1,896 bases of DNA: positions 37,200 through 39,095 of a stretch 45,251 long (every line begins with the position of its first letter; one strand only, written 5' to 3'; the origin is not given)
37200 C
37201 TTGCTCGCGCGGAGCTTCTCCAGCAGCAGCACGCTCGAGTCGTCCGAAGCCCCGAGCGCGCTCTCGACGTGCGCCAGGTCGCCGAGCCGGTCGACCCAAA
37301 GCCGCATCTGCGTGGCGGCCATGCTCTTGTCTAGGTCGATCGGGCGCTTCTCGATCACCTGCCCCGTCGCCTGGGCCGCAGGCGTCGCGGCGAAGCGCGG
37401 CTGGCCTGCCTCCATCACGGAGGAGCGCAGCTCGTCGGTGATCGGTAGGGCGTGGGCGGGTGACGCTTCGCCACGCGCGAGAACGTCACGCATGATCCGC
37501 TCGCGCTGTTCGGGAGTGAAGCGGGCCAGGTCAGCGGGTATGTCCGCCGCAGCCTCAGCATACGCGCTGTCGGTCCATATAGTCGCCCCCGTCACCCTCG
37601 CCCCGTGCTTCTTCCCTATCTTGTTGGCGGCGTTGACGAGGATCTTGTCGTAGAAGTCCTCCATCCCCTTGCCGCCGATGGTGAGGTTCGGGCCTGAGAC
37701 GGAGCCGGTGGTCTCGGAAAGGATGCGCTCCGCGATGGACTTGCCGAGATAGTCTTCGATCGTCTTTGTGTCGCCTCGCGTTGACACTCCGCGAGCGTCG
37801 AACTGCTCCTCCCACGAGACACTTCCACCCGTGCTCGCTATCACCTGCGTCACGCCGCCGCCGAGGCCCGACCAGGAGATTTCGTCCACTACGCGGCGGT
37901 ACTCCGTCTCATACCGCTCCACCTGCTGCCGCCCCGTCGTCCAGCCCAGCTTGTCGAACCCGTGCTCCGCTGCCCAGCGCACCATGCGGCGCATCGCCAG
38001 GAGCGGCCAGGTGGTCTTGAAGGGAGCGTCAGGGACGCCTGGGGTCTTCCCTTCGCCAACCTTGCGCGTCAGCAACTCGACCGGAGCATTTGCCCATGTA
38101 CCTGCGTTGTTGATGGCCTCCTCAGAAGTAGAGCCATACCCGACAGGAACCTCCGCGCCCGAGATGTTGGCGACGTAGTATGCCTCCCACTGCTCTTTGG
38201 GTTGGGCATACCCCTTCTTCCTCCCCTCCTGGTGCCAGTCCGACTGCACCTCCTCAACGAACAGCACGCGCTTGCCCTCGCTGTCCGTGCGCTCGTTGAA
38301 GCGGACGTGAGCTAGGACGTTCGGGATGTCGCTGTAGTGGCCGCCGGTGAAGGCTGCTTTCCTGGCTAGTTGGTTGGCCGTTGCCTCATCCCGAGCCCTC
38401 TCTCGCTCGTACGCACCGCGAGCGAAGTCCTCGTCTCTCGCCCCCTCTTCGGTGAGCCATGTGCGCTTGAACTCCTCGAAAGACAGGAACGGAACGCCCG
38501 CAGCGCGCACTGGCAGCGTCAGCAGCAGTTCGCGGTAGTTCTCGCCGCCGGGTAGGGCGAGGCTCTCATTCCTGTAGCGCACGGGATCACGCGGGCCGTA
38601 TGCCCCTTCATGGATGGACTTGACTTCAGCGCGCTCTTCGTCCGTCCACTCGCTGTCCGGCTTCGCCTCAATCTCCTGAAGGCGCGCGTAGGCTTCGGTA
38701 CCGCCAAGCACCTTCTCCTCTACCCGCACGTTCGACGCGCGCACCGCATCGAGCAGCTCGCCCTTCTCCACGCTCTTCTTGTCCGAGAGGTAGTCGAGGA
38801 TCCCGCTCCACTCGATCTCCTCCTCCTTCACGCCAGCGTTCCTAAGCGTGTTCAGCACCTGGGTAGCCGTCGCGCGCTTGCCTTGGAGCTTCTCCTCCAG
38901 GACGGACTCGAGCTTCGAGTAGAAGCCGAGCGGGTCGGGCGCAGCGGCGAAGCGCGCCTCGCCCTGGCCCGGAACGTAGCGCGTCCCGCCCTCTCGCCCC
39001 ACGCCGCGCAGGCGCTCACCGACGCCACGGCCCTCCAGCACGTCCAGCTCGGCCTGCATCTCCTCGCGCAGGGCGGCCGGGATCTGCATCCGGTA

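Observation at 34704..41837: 2377-aa multi-module protein occupies about 16 percent of the genome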

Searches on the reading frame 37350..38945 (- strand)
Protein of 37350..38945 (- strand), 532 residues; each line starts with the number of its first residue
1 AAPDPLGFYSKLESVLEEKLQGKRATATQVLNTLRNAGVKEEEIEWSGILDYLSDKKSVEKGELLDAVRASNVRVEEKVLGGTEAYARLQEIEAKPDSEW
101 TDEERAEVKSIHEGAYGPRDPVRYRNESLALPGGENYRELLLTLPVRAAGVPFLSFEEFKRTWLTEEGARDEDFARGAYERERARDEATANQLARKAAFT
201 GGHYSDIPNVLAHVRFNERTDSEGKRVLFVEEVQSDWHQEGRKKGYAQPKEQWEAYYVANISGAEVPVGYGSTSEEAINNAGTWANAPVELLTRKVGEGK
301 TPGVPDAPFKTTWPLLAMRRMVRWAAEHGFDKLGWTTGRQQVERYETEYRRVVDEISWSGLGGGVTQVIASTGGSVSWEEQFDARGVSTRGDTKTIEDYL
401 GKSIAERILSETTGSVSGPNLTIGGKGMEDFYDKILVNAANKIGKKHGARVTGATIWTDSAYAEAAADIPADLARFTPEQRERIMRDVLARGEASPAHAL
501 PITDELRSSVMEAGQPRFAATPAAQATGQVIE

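Call 25: search_solved_structures(query=A1, max_evalue=10)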
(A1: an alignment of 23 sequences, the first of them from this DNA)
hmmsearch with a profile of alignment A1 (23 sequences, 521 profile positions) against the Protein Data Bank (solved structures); distinct sequences matched with E-value up to 10: 3.
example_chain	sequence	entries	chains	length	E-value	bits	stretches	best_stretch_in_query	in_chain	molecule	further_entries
5xlu_A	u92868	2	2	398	1.1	11.2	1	394-453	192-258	Gamma glutamyl transpeptidase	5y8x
5y9b_A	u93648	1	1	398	1.2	11.1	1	394-453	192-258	Gamma glutamyl transpeptidase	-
4ott_A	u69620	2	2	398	1.7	10.5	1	410-453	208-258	Gamma glutamyl transpeptidase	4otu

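Call 30: search_protein_families(library=pfam, proteins=[window:37350-38945:-], max_evalue=10)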
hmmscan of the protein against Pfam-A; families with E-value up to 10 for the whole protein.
window:37350-38945:- (532 aa): 1 family
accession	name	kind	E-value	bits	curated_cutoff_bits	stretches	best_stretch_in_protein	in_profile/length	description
PF21248.3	SoFic-like_C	-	0.18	12.5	27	1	9-42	30-62/76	Protein adenylyltransferase SoFic-like, C-terminal domain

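Call 35: predict_structure(alignment_id=A1)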
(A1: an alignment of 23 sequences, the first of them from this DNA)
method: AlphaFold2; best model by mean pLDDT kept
length: 531 residues; sequences in the alignment: 23
mean_pLDDT: 76.7   pTM: 0.71
mean pLDDT of the five models: 76.7, 75.9, 72.4, 70.8, 69.7
residues with pLDDT >= 90: 131; 70-90: 238; 50-70: 119; < 50: 43
segments of 3 or more residues with pLDDT < 50: 1-8, 251-254, 269-272, 291-299, 516-531
pLDDT, mean of each block of 10 residues (from residue 1): 41 87 89 92 82 87 84 73 68 92 89 62 60 80 76 71 68 84 81 81 86 92 92 92 77 52 55 58 53 45 78 91 93 95 75 83 87 80 82 73 86 84 79 96 93 82 62 77 67 82 93 54 33 32
secondary structure, 60 per line:
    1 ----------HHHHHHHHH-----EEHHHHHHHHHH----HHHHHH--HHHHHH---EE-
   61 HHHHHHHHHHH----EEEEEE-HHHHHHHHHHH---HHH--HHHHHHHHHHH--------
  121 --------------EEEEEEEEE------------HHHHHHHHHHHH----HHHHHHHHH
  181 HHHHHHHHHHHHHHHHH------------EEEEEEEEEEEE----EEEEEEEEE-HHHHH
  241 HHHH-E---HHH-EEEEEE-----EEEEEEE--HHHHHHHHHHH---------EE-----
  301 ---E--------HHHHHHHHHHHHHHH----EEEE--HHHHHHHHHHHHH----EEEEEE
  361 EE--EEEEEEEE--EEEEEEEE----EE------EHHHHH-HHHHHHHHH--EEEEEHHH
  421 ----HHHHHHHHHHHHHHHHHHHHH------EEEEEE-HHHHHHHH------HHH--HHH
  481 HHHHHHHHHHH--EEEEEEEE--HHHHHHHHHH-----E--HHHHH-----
elements in order: H11-19 H27-36 H41-46 H49-54 H61-71 E76-81 H83-93 H102-112 E135-143 H156-167 H172-197 E210-221 E226-234 H236-244 E254-259 E265-271 H274-284 H313-327 E332-335 H338-350 E355-362 E365-372 E375-382 H396-400 H402-410 E413-417 H425-445 E452-457 H459-466 H478-491 E494-501 H504-513 H522-526

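Call 37: fold_search(model_id=the predicted structure, library=pdb)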
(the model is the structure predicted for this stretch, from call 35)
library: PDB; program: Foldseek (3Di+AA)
matches with E <= 10: 514; with E <= 0.001: 0
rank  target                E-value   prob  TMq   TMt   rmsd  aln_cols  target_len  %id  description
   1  7q5t_CCC              4.3e-02  0.21  0.10  0.17  17.1       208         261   10  The tandem SH2 domains of SYK with a bound FCER1G diphospho-ITAM peptide (released 2021-11-24)
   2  7q5t_BBB              1.1e-01  0.11  0.10  0.13  17.1       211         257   10  The tandem SH2 domains of SYK with a bound FCER1G diphospho-ITAM peptide (released 2021-11-24)
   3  2f5i_A                1.5e-01  0.35  0.10  0.26  14.4       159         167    8  X-ray structure of spermidine/spermine N1-acetyltransferase (SAT) from Homo sapiens (released 2005-12-06)
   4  2b4d_A                1.6e-01  0.28  0.09  0.24  14.5       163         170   10  SSAT+COA+SP- SP disordered (released 2006-01-17)
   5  3bj8_A                1.7e-01  0.51  0.09  0.27  11.8       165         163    9  Spermine/spermidine N1-acetyltransferase from mouse: Crystal structure of a ternary complex reveals solvent-mediated s (released 2008-09-16)
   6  2b5g_A                1.7e-01  0.38  0.08  0.23  14.7       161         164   10  Wild Type SSAT- 1.7A structure (released 2006-01-17)
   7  2wus_A                1.9e-01  0.06  0.07  0.10  27.0       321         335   14  Bacterial actin MreB assembles in complex with cell shape protein RodZ (released 2010-06-30)
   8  2f5i_B                2.3e-01  0.33  0.09  0.23  12.1       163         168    8  X-ray structure of spermidine/spermine N1-acetyltransferase (SAT) from Homo sapiens (released 2005-12-06)
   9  2b4b_B                2.3e-01  0.33  0.08  0.22  15.0       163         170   10  SSAT+COA+BE-3-3-3, K26R mutant (released 2006-01-17)
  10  3bj7_B                2.3e-01  0.21  0.08  0.23  14.6       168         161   11  Spermine/spermidine N1-acetyltransferase from mouse: Crystal structure of a ternary complex reveals solvent-mediated s (released 2008-09-16)
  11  2jev_A                2.4e-01  0.28  0.08  0.22  13.7       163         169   10  Crystal structure of human spermine,spermidine acetyltransferase in complex with a bisubstrate analog (N1-acetylspermi (released 2007-06-05)
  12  9obo_C                2.7e-01  0.25  0.08  0.06  18.0       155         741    9  Crystal structure of Mycobacterium tuberculosis isocitrate lyase 2 fixed in the apo form with disulfide bonds (released 2026-03-18)
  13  2hv2_B                3.4e-01  0.06  0.10  0.13  22.1       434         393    7  Crystal Structure of Conserved Protein of Unknown Function from Enterococcus faecalis V583 at 2.4 A Resolution, Probab (released 2006-08-29)
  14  7n1l_A                3.6e-01  0.23  0.09  0.28  12.6       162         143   12  Crystal Structure of Ribosomal-protein-alanine N-acetyltransferase from Brucella melitensis biovar Abortus 2308 (released 2021-06-16)
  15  2hv2_F                3.8e-01  0.07  0.11  0.14  21.2       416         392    7  Crystal Structure of Conserved Protein of Unknown Function from Enterococcus faecalis V583 at 2.4 A Resolution, Probab (released 2006-08-29)
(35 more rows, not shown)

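Call 55: search_protein_families(library=pfam, alignment_id=A1, max_evalue=10)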
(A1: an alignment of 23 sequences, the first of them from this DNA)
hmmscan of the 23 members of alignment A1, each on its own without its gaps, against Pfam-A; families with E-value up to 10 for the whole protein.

A. member 1, seq(531 aa): 1 family
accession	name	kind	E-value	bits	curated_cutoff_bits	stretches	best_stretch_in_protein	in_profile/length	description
PF21248.3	SoFic-like_C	-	0.18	12.5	27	1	9-42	30-62/76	Protein adenylyltransferase SoFic-like, C-terminal domain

B. families by the number of members that match (of 23 scanned): 29 families (the first 25 are shown)
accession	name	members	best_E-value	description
PF12464.13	Mac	1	0.00049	Maltose acetyltransferase hexapeptide capping motif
PF03433.18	EspA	1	0.0056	EspA-like secreted protein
PF21818.3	DUF6884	1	0.012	Family of unknown function (DUF6884)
PF08481.16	GBS_Bsp-like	1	0.046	GBS Bsp-like repeat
PF10545.15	MADF_DNA_bdg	1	0.05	Alcohol dehydrogenase transcription factor Myb/SANT-like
PF13930.12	Endonuclea_NS_2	1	0.052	DNA/RNA non-specific endonuclease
PF08700.17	VPS51_Exo84_N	1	0.058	Vps51/EXO84/COG1 N-terminal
PF18812.6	PBECR3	1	0.073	phage-Barnase-EndoU-ColicinE5/D-RelE like nuclease3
PF13801.11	Metal_resist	1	0.078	Heavy-metal resistance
PF21506.2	Knl-2-like_dom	1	0.087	Kinetochore null protein 2-like domain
PF11217.13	DUF3013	1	0.1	Protein of unknown function (DUF3013)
PF03979.19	Sigma70_r1_1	1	0.11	Sigma-70 factor, region 1.1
PF17029.10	DUF5100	1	0.12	Domain of unknown function (DUF5100)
PF23873.1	DUF7228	1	0.13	Family of unknown function (DUF7228)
PF14657.12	Arm-DNA-bind_4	1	0.13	Arm DNA-binding domain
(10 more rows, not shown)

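Call 79: find_homologous_proteins(query=A1, max_evalue=1e-10)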
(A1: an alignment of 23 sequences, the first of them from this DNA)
Query A1 (23 sequences) (531 aa, profile of the alignment): 1836 proteins with E <= 1e-10 among 8000 candidates; the best 120 are listed.
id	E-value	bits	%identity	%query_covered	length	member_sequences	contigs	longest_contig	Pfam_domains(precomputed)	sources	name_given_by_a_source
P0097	1.3e-149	518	32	98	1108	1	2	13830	-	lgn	-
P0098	3.3e-148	513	34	98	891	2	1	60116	-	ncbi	-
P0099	4.5e-148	512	34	96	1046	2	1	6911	-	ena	-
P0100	1.6e-144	501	34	98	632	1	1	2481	-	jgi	jgi:hypothetical protein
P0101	1.8e-144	501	34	97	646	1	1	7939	-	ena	-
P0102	2.4e-144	500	30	98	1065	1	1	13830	-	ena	-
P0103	2.6e-143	497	31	99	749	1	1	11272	-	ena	-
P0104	2.6e-143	497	31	97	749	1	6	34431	-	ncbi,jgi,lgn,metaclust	jgi:hypothetical protein|metaclust:\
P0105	4.5e-143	496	32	99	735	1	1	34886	-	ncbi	-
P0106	4.8e-143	496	33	97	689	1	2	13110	-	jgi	-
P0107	1.3e-142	494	32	97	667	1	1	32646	-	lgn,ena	-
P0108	3.7e-142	493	33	97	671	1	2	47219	-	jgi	jgi:hypothetical protein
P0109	3.8e-142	493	31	97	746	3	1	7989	-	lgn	-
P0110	6.2e-142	492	33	92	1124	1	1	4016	PF18760.8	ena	-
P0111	1.3e-141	491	31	99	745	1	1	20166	-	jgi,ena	jgi:hypothetical protein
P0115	2.7e-141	490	36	98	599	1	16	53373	-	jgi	jgi:hypothetical protein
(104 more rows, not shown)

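Call 80: find_encoding_contigs(protein=P0115, flank=8000, max_places=2)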
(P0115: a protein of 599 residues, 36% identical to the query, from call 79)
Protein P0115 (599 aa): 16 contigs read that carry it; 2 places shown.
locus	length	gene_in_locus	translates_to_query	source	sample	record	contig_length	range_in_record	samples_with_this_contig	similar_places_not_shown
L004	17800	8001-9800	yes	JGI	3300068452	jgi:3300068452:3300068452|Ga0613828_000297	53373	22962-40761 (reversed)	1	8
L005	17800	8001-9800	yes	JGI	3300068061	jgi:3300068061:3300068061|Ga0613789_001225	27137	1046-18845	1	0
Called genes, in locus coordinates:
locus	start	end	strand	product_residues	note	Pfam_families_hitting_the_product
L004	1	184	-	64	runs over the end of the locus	-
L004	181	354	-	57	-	-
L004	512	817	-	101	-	PF27050:Phage_P22_Y8K6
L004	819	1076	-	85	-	PF27050:Phage_P22_Y8K6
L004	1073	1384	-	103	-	PF27050:Phage_P22_Y8K6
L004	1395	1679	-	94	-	-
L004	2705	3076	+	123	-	-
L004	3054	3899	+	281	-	PF07120:DUF1376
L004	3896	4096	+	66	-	-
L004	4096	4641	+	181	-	-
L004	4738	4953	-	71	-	-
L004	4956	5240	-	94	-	-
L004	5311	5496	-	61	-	-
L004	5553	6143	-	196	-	-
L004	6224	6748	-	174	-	-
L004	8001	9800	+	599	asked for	-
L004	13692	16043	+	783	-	PF16510:P22_portal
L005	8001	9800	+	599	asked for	-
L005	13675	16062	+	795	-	PF16510:P22_portal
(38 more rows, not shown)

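Call 81: find_encoding_contigs(protein=P0104, flank=8000, max_places=2)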
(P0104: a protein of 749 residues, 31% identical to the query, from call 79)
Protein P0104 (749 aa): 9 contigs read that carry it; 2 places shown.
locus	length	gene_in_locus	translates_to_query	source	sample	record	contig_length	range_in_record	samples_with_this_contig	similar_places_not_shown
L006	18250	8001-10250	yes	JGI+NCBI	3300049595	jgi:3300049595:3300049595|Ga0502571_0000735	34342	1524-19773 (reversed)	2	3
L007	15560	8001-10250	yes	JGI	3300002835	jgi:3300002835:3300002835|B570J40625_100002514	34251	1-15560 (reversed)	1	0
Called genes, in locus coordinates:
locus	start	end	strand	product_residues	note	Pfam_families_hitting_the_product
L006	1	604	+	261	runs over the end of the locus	PF05396:Phage_T7_Capsid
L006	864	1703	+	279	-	PF19821:Phage_capsid_2, PF25209:Phage_capsid_4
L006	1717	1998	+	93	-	-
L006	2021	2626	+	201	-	-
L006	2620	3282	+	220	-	-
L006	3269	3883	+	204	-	-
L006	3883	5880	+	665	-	PF25675:Phage_nozzle (faint)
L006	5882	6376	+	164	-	-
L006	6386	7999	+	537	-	-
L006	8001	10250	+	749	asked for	-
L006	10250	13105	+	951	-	-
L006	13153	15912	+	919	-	-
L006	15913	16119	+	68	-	-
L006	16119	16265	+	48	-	-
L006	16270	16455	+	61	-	-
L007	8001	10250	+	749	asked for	-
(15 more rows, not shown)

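Call 82: find_encoding_contigs(protein=P0098, flank=8000, max_places=1)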
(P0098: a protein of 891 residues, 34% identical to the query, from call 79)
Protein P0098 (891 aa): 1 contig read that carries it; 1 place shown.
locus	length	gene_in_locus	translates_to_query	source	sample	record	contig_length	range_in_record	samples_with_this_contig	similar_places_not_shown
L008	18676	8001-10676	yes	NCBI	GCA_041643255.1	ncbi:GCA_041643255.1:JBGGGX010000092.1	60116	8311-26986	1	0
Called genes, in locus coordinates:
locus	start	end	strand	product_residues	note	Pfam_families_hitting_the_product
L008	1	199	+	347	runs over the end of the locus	-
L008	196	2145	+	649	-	-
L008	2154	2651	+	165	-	-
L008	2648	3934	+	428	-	-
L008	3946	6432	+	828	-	-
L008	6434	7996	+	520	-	-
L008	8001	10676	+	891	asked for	-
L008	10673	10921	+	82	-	-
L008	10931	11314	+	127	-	-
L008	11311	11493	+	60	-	-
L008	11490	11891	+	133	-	PF18925:DUF5675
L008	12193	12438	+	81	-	-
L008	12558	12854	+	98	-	-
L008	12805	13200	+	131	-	-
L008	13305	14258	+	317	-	-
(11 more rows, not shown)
